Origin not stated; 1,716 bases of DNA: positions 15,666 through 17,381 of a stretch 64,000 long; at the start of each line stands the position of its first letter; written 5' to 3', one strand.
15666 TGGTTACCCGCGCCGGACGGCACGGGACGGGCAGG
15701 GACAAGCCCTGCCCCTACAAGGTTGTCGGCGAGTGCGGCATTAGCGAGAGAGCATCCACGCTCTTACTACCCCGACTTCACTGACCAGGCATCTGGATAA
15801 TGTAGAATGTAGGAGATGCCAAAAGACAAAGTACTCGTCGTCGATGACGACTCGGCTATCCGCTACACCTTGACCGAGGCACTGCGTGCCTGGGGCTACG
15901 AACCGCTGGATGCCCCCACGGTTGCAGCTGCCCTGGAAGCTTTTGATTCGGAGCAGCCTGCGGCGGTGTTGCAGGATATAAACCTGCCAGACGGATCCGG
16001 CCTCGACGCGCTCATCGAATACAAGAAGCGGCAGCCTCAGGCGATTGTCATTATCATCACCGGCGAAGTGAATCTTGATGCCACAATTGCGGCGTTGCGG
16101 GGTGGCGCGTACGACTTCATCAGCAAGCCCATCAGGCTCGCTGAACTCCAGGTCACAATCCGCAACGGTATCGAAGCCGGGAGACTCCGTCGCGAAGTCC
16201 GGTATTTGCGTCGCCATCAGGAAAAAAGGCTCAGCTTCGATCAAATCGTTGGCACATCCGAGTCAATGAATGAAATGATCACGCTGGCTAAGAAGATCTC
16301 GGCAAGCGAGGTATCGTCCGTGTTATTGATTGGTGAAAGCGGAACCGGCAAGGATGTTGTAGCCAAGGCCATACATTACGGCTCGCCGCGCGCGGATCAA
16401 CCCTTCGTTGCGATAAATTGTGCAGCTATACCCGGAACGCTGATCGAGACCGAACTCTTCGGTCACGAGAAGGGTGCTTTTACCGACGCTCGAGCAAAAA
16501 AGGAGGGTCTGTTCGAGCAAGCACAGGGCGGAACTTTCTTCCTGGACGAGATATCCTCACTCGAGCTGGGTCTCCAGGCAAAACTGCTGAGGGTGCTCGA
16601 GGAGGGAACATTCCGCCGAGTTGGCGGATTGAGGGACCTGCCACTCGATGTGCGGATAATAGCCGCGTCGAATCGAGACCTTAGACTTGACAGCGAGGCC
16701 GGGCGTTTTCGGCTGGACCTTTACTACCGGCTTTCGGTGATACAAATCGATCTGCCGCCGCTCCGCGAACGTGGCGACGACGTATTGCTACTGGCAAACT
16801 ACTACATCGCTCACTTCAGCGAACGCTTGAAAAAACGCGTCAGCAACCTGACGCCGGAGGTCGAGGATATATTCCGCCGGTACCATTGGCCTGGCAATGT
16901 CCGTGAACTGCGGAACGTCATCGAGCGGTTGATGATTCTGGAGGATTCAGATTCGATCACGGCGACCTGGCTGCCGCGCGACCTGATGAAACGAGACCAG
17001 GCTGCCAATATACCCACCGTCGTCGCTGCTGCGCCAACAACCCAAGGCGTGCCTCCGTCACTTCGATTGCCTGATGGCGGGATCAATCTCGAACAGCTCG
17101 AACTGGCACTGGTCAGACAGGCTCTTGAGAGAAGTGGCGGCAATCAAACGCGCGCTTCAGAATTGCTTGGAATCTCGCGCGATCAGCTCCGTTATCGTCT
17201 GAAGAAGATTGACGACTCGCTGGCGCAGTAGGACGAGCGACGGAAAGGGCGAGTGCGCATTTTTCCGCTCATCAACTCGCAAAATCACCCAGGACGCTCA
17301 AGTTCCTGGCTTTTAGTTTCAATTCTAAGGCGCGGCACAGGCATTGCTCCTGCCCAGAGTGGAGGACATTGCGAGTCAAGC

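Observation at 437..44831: At least eleven sigma-54 (-24/-12) promoter matches sit in front of stress and redox genes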

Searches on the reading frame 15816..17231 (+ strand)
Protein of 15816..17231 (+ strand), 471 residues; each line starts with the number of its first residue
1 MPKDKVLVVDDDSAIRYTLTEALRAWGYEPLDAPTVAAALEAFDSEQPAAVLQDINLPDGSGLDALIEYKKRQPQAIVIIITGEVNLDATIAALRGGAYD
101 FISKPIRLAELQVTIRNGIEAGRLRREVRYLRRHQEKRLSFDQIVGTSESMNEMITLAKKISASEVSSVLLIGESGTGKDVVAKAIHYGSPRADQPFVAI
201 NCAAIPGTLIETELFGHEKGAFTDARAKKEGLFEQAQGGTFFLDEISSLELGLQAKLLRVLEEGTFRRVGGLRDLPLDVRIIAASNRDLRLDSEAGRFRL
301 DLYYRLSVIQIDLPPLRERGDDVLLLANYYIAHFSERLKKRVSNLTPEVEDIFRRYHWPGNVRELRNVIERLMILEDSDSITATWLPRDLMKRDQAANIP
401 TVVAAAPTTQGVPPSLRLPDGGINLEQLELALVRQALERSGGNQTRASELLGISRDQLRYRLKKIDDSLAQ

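Call 7: search_protein_families(library=pfam, proteins=[window:15816-17231:+], max_evalue=0.01)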
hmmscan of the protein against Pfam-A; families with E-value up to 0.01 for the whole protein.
window:15816-17231:+ (471 aa): 14 families
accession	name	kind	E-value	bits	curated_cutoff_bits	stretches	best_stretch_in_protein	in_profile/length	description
PF00158.32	Sigma54_activat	-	8e-66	221.3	20.2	1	144-311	1-167/168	Sigma-54 interaction domain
PF25601.1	AAA_lid_14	-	3.9e-25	87.9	27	1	317-397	1-81/87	AAA+ ATPase lid domain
PF00072.30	Response_reg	-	2.8e-21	76.2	30.2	1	6-115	1-110/111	Response regulator receiver domain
PF14532.12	Sigma54_activ_2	-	1.3e-20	74.5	25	1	145-316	1-138/138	Sigma-54 interaction domain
PF02954.25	HTH_8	-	1.8e-14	53.6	22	1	425-464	2-41/42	Bacterial regulatory protein, Fis family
PF07728.20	AAA_5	-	1.6e-07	31.8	22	1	169-288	2-124/139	AAA domain (dynein-related subfamily)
PF00004.35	AAA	-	9.3e-06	26.6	21.2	1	169-300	1-123/131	ATPase family associated with various cellular activities (AAA)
PF07724.20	AAA_2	-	6.1e-05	23.6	27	1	165-294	2-132/166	AAA domain (Cdc48 subfamily)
PF13556.12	HTH_30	-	0.00057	20.1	27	1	439-467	10-38/59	PucR C-terminal helix-turn-helix domain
PF01078.27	Mg_chelatase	-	0.0011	18.9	20.3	0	157-188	13-44/207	Magnesium chelatase, subunit ChlI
PF13191.12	AAA_16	-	0.0044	18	32.6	0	149-205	7-63/167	AAA ATPase domain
PF05673.19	DUF815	-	0.0053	16.4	23.8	0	136-188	22-75/249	Protein of unknown function (DUF815)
PF20030.5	bpMoxR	-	0.0058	16.2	27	0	230-287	92-146/205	MoxR domain in the MoxR-vWA-beta-propeller ternary systems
PF13518.12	HTH_28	-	0.0065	17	25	0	431-464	4-35/52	Helix-turn-helix domain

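Call 16: find_related_loci(query=window:15816-17231:+, collection=genome_contigs, flank=10000)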
Query window:15816-17231:+ (471 aa) in genome_contigs; peptide patterns used: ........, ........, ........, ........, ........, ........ (x = any residue, [..] = any of these).
600 stretches matched a pattern (row limit reached: there are more); 600 encode a relative of the query (tblastn E <= 1e-3); the best 80 are kept; 80 distinct loci.
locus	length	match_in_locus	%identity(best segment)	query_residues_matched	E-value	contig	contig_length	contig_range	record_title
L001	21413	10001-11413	48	1-465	4e-141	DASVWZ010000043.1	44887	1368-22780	MAG TPA_asm: Terriglobales bacterium isolate SMAG_U2562 k141_93657, whole genome shotgun sequence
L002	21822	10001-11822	48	1-465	7e-132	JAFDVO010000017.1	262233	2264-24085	MAG: Acidobacteria bacterium isolate SZAS-18 ACID-KAN-4__17__length-262233, whole genome shotgun sequence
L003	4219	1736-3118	42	6-466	2e-114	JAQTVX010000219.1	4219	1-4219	MAG: Candidatus Krumholzibacteriia bacterium isolate STB_98 NODE_72887_length_4219_cov_2.494868_Sandtown_B, whole genome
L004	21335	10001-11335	45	1-464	9e-113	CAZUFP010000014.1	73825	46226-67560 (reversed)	MAG TPA_asm: uncultured Gemmatimonadaceae bacterium isolate binchicken_co150_211 genome assembly, contig: NODE_616_lengt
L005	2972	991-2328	42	3-464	1e-115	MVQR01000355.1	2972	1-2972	MAG: Syntrophus sp. PtaB.Bin001 A4E66_contig000355, whole genome shotgun sequence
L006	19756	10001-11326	43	6-464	9e-111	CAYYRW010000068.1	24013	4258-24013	MAG TPA_asm: uncultured Nitrospirales bacterium isolate binchicken_co20_17 genome assembly, contig: NODE_4270_length_240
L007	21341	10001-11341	41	5-466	8e-110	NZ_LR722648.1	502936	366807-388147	Buttiauxella massiliensis strain Marseille-P9829, whole genome shotgun sequence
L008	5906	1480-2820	41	5-465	2e-109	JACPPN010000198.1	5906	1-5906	MAG: Acidobacteria bacterium isolate NC_groundwater_628_Ag_B-0.1um_65_34 B_1_S1_Biohub_coassembly_k141_2489270, whole ge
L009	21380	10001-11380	41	5-464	1e-109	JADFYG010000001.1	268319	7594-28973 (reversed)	MAG: Candidatus Riflebacteria bacterium isolate nDJH6bin19 nDJH6_bin19_NODE_1_length_268319_cov_5.664569, whole genome s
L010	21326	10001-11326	41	6-464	4e-109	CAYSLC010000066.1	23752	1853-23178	MAG TPA_asm: uncultured Desulfobacteraceae bacterium isolate binchicken_co15_57 genome assembly, contig: NODE_1017_lengt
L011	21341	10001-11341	41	2-465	3e-109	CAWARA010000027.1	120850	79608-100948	MAG: uncultured Acidobacteriota bacterium isolate MFD02840.bin.2.141 genome assembly, contig: contig_52690, whole genome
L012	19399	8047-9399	41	4-465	1e-108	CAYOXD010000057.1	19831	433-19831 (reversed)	MAG TPA_asm: uncultured Desulfobacterales bacterium isolate binchicken_co224_209 genome assembly, contig: NODE_2475_leng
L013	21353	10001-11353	39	6-466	2e-108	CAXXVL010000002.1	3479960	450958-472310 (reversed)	MAG: Smithellaceae bacterium isolate ea3e3a57-e723-42e2-b213-d72c633126af genome assembly, contig: contig_2, whole genom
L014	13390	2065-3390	39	3-459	4e-107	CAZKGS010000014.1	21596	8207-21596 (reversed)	MAG TPA_asm: uncultured Syntrophaceae bacterium isolate SRP178699_co3_249 genome assembly, contig: NODE_896_length_21596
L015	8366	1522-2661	48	1-381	4e-107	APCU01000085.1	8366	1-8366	Candidatus Caldatribacterium saccharofermentans OP9-77CS F644_contig01281, whole genome shotgun sequence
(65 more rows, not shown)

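Call 18: find_encoding_contigs(protein=window:15816-17231:+, flank=3000, max_places=6)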
Protein window:15816-17231:+ (471 aa): no gene with exactly this product is on record in the collection.
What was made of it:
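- Tried and rejected: An exact look-up of the window's activator found nothing (call 18).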

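Call 19: find_homologous_proteins(query=window:15816-17231:+, max_evalue=1e-50)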
Query window:15816-17231:+ (471 aa): 7997 proteins with E <= 1e-50 among 8000 candidates; the best 120 are listed.
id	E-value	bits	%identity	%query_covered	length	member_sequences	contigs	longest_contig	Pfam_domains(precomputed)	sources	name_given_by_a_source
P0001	3.3e-277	937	91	100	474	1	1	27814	PF00158.33,PF25601.2,PF02954.26,PF14532.13,PF07728.21,PF00072.31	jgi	jgi:DNA-binding NtrC family response regulator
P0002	2.8e-276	934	91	100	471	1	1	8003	PF00158.33,PF25601.2,PF02954.26,PF14532.13,PF07728.21,PF00072.31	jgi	jgi:two-component system, NtrC family, response regulator AtoC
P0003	1.2e-254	863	83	100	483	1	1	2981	PF00158.33,PF25601.2,PF02954.26,PF00004.36,PF14532.13,PF07728.21,PF00072.31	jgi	-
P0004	3.9e-243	825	80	99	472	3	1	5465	PF00158.33,PF07724.21,PF25601.2,PF02954.26,PF00004.36,PF14532.13,PF07728.21,PF00072.31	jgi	jgi:two-component system, NtrC family, response regulator AtoC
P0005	6.6e-242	821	79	99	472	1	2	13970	PF00158.33,PF07724.21,PF25601.2,PF02954.26,PF14532.13,PF07728.21,PF00072.31,PF01078.28,PF13556.13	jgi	jgi:two-component system, NtrC family, response regulator AtoC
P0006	1.6e-241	820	79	99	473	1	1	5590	PF00158.33,PF07724.21,PF25601.2,PF02954.26,PF14532.13,PF07728.21,PF00072.31,PF13556.13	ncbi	-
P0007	3.2e-241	819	79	99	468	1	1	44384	PF00158.33,PF07724.21,PF25601.2,PF02954.26,PF14532.13,PF07728.21,PF00072.31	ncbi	-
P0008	4.4e-241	818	79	99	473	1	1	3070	PF00158.33,PF07724.21,PF25601.2,PF02954.26,PF14532.13,PF07728.21,PF00072.31,PF13556.13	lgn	-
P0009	5.4e-241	818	79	99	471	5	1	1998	PF00158.33,PF25601.2,PF02954.26,PF14532.13,PF07728.21,PF00072.31,PF13556.13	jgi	jgi:two-component system, NtrC family, response regulator AtoC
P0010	3.1e-240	816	78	99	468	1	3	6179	PF00158.33,PF07724.21,PF25601.2,PF02954.26,PF14532.13,PF07728.21,PF00072.31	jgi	jgi:two-component system, NtrC family, response regulator AtoC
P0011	4.2e-240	815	78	99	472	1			PF00158.33,PF07724.21,PF25601.2,PF02954.26,PF00004.36,PF14532.13,PF07728.21,PF00072.31,PF01078.28,PF13556.13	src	-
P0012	4.5e-240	815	79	99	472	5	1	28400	PF00158.33,PF07724.21,PF25601.2,PF02954.26,PF00004.36,PF14532.13,PF07728.21,PF00072.31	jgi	jgi:two-component system, NtrC family, response regulator AtoC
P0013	4.7e-240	815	78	100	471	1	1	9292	PF00158.33,PF07724.21,PF25601.2,PF02954.26,PF14532.13,PF07728.21,PF00072.31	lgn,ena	-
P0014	5.0e-240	815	79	99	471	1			PF00158.33,PF25601.2,PF02954.26,PF14532.13,PF07728.21,PF00072.31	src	-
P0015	5.2e-240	815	78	99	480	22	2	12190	PF00158.33,PF07724.21,PF25601.2,PF02954.26,PF14532.13,PF07728.21,PF00072.31,PF01078.28,PF13556.13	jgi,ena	jgi:DNA-binding NtrC family response regulator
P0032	6.0e-238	808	76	99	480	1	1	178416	PF00158.33,PF07724.21,PF25601.2,PF02954.26,PF14532.13,PF07728.21,PF00072.31,PF13556.13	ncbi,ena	-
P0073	6.6e-233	791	78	99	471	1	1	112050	PF00158.33,PF07724.21,PF25601.2,PF02954.26,PF14532.13,PF07728.21,PF00072.31,PF01078.28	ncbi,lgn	ncbi:MAG: sigma-54-dependent transcriptional regulator [Blastocatellales bacterium]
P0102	1.2e-223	761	73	99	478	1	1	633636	PF00158.33,PF07724.21,PF25601.2,PF02954.26,PF14532.13,PF07728.21,PF00072.31,PF13556.13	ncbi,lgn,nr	ncbi:MAG: sigma-54-dependent Fis family transcriptional regulator [Acidobacteria bacterium]|nr:sigma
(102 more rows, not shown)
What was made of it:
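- Closest known: Named NtrC-family activators. Same: JGI labels orthologues 'AtoC' (calls 7, 19).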

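Call 20: find_encoding_contigs(protein=P0001, flank=10000, max_places=2)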
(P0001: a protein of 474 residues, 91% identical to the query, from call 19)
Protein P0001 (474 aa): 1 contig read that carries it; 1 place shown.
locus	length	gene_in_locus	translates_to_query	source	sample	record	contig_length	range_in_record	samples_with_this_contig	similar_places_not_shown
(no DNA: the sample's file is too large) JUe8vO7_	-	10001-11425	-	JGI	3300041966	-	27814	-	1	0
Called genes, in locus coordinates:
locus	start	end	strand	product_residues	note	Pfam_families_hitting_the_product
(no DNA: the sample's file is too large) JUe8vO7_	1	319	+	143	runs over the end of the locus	PF03819:MazG (weak)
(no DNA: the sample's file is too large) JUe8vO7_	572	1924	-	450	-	PF09699:Paired_CXXCH_1 (faint), PF13435:Cytochrome_C554 (faint), PF14522:Cytochrome_C7 (faint), PF22678:Cytochrom_c_NrfB-like (faint), PF14537:Cytochrom_c3_2 (weak)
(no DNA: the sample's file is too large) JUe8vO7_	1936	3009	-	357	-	PF00033:Cytochrome_B, PF13631:Cytochrom_B_N_2, PF00032:Cytochrom_B_C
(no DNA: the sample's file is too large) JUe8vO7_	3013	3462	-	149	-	PF25471:TM_PetC, PF00355:Rieske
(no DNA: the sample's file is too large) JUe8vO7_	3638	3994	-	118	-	PF13442:Cytochrome_CBB3, PF00034:Cytochrom_C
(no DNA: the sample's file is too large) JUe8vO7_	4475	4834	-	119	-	-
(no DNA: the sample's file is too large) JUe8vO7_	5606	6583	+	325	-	PF02085:Cytochrom_CIII (faint), PF14537:Cytochrom_c3_2 (faint), PF14522:Cytochrome_C7 (faint), PF09699:Paired_CXXCH_1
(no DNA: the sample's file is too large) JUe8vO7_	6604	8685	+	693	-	-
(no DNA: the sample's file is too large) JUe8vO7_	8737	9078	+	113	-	PF00034:Cytochrom_C (weak), PF13442:Cytochrome_CBB3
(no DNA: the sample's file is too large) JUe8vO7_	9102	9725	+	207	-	PF03264:Cytochrom_NNT (weak)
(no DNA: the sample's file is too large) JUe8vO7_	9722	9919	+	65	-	-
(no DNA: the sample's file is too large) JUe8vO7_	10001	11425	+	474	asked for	PF00072:Response_reg, PF00158:Sigma54_activat, PF14532:Sigma54_activ_2, PF07728:AAA_5 (weak), PF25601:AAA_lid_14, PF02954:HTH_8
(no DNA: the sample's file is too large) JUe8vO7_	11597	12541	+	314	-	PF00582:Usp, PF23256:CHX17_2nd (faint), PF00582:Usp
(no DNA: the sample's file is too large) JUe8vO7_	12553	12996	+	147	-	PF01243:PNPOx_N, PF12900:Pyridox_ox_2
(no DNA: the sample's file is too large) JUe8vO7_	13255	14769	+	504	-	PF00989:PAS, PF08448:PAS_4, PF13188:PAS_8 (faint), PF13426:PAS_9, PF24820:Diguanyl_cycl_sensor (faint), PF00512:HisKA, PF02518:HATPase_c, PF00072:Response_reg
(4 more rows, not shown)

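Call 21: find_encoding_contigs(protein=P0007, flank=10000, max_places=2)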
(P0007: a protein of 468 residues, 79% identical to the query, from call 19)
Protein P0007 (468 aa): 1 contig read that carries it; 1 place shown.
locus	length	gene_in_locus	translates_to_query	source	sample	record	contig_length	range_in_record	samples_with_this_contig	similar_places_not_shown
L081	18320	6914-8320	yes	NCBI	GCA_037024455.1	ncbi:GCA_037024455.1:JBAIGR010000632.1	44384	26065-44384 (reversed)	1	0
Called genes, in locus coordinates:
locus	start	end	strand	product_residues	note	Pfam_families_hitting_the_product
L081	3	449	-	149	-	?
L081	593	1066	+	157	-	PF01814:Hemerythrin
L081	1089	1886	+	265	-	PF14256:YwiC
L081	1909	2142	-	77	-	-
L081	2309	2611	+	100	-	PF13545:HTH_Crp_2, PF00325:Crp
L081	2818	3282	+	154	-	PF00582:Usp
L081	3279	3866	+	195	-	PF00690:Cation_ATPase_N, PF00122:E1-E2_ATPase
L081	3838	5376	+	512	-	PF00702:Hydrolase, PF13246:Cation_ATPase, PF08282:Hydrolase_3 (faint), PF12710:HAD (faint), PF00689:Cation_ATPase_C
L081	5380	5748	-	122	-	-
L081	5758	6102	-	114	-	PF04255:DUF433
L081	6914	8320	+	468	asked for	PF00072:Response_reg, PF00158:Sigma54_activat, PF14532:Sigma54_activ_2, PF07724:AAA_2 (weak), PF07728:AAA_5 (weak), PF25601:AAA_lid_14, PF02954:HTH_8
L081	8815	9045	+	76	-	PF00717:Peptidase_S24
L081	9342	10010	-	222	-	-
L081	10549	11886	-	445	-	PF09298:FAA_hydrolase_N, PF01557:FAA_hydrolase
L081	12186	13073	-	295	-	-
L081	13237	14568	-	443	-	PF20510:HgmA_N, PF04209:HgmA_C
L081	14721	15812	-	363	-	PF00903:Glyoxalase, PF13669:Glyoxalase_4 (weak), PF14696:Glyoxalase_5 (weak), PF00903:Glyoxalase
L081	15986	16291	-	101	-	PF05016:ParE_toxin (weak)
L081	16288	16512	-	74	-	-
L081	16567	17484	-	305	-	PF00351:Biopterin_H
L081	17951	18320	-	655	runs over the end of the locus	PF16177:ACAS_N, PF00501:AMP-binding, PF13193:AMP-binding_C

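Call 22: find_encoding_contigs(protein=P0032, flank=10000, max_places=2)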
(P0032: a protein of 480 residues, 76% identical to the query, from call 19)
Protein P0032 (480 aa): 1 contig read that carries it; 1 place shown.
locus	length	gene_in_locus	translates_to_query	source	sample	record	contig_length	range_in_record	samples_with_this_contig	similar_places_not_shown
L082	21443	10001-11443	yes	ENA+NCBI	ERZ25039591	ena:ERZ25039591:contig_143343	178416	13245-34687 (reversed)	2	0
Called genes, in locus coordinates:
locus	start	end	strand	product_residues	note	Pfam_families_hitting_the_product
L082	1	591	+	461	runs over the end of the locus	PF13570:Beta-prop_ACSF4 (faint), PF01011:PQQ (faint), PF13360:PQQ_2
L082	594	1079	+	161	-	-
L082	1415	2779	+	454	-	PF01011:PQQ (faint), PF13570:Beta-prop_ACSF4, PF13360:PQQ_2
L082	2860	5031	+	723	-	PF01433:Peptidase_M1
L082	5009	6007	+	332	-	-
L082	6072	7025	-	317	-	-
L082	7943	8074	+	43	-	PF00325:Crp (weak), PF13545:HTH_Crp_2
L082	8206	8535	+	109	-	-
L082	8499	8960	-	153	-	PF00582:Usp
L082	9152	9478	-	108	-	-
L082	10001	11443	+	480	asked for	PF00072:Response_reg, PF00158:Sigma54_activat, PF14532:Sigma54_activ_2, PF07724:AAA_2 (weak), PF07728:AAA_5 (weak), PF25601:AAA_lid_14, PF02954:HTH_8, PF13556:HTH_30 (faint)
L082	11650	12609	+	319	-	PF00582:Usp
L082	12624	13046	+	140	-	PF01243:PNPOx_N, PF12900:Pyridox_ox_2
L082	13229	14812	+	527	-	PF00989:PAS, PF08448:PAS_4, PF13188:PAS_8 (weak), PF24820:Diguanyl_cycl_sensor (faint), PF13426:PAS_9, PF00512:HisKA, PF02518:HATPase_c, PF00072:Response_reg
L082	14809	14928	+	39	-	-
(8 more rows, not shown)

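Call 23: find_encoding_contigs(protein=P0002, flank=10000, max_places=2)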
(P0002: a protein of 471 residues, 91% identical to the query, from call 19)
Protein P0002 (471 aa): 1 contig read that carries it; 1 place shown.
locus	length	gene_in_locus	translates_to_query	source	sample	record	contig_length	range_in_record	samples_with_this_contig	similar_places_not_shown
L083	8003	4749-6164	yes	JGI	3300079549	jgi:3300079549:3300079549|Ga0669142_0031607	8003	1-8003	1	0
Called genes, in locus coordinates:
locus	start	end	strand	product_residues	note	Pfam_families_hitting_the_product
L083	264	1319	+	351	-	PF02085:Cytochrom_CIII (faint), PF14522:Cytochrome_C7 (faint), PF14537:Cytochrom_c3_2 (faint), PF09699:Paired_CXXCH_1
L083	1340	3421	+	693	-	-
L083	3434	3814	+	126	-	PF13442:Cytochrome_CBB3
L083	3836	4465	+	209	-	PF03264:Cytochrom_NNT (weak)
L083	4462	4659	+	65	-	-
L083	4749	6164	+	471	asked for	PF00072:Response_reg, PF00158:Sigma54_activat, PF14532:Sigma54_activ_2, PF07728:AAA_5 (weak), PF25601:AAA_lid_14, PF02954:HTH_8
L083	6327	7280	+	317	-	PF00582:Usp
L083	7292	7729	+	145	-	PF01243:PNPOx_N, PF12900:Pyridox_ox_2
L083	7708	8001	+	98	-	?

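Call 24: find_encoding_contigs(protein=P0073, flank=10000, max_places=2)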
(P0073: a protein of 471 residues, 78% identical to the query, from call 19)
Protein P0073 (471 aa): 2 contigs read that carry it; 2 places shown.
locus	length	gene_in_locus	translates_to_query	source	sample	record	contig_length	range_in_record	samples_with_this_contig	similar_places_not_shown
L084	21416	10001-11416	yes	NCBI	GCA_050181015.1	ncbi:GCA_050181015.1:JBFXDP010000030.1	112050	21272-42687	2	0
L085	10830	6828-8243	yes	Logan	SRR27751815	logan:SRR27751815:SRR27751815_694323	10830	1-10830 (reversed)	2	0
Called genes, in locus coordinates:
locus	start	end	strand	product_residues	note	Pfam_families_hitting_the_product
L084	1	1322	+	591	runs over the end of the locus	PF03814:KdpA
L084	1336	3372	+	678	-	PF00122:E1-E2_ATPase, PF00702:Hydrolase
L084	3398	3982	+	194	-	PF02669:KdpC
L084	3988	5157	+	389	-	PF02702:KdpD, PF00582:Usp (weak)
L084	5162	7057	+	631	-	PF12729:4HB_MCP_1, PF00672:HAMP, PF00989:PAS, PF08448:PAS_4, PF13426:PAS_9, PF13596:PAS_10 (weak), PF02518:HATPase_c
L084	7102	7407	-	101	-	PF00216:Bac_DNA_binding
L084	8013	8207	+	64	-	PF21344:Zn_ribbon_LysW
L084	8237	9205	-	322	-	PF00092:VWA, PF13519:VWA_2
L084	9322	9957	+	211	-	PF25020:TTR_TEN1-4 (faint), PF13620:CarboxypepD_reg, PF17802:SpaA (faint), PF22904:NOMO1-like_2nd (weak), PF13715:CarbopepD_reg_2 (weak), PF17210:SdrD_B (faint), PF09430:EMC7_beta-sandw (faint), PF13620:CarboxypepD_reg, +1 more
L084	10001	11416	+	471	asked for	PF00072:Response_reg, PF00158:Sigma54_activat, PF01078:Mg_chelatase (faint), PF14532:Sigma54_activ_2, PF07724:AAA_2 (weak), PF07728:AAA_5 (weak), PF25601:AAA_lid_14, PF02954:HTH_8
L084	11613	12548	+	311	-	PF00582:Usp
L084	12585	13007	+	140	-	PF01243:PNPOx_N, PF12900:Pyridox_ox_2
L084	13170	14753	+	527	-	PF00989:PAS, PF08448:PAS_4, PF13188:PAS_8 (weak), PF24820:Diguanyl_cycl_sensor (weak), PF13426:PAS_9, PF00512:HisKA, PF02518:HATPase_c, PF00072:Response_reg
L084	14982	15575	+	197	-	PF03734:YkuD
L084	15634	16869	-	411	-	PF02308:MgtC, PF13194:DUF4010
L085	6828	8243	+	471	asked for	PF00072:Response_reg, PF00158:Sigma54_activat, PF01078:Mg_chelatase (faint), PF14532:Sigma54_activ_2, PF07724:AAA_2 (weak), PF07728:AAA_5 (weak), PF25601:AAA_lid_14, PF02954:HTH_8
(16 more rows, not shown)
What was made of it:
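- The cassette activator, tandem USP, PNPOx, PAS hybrid kinase is conserved in Blastocatellia contigs (calls 20, 22, 23, 24).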
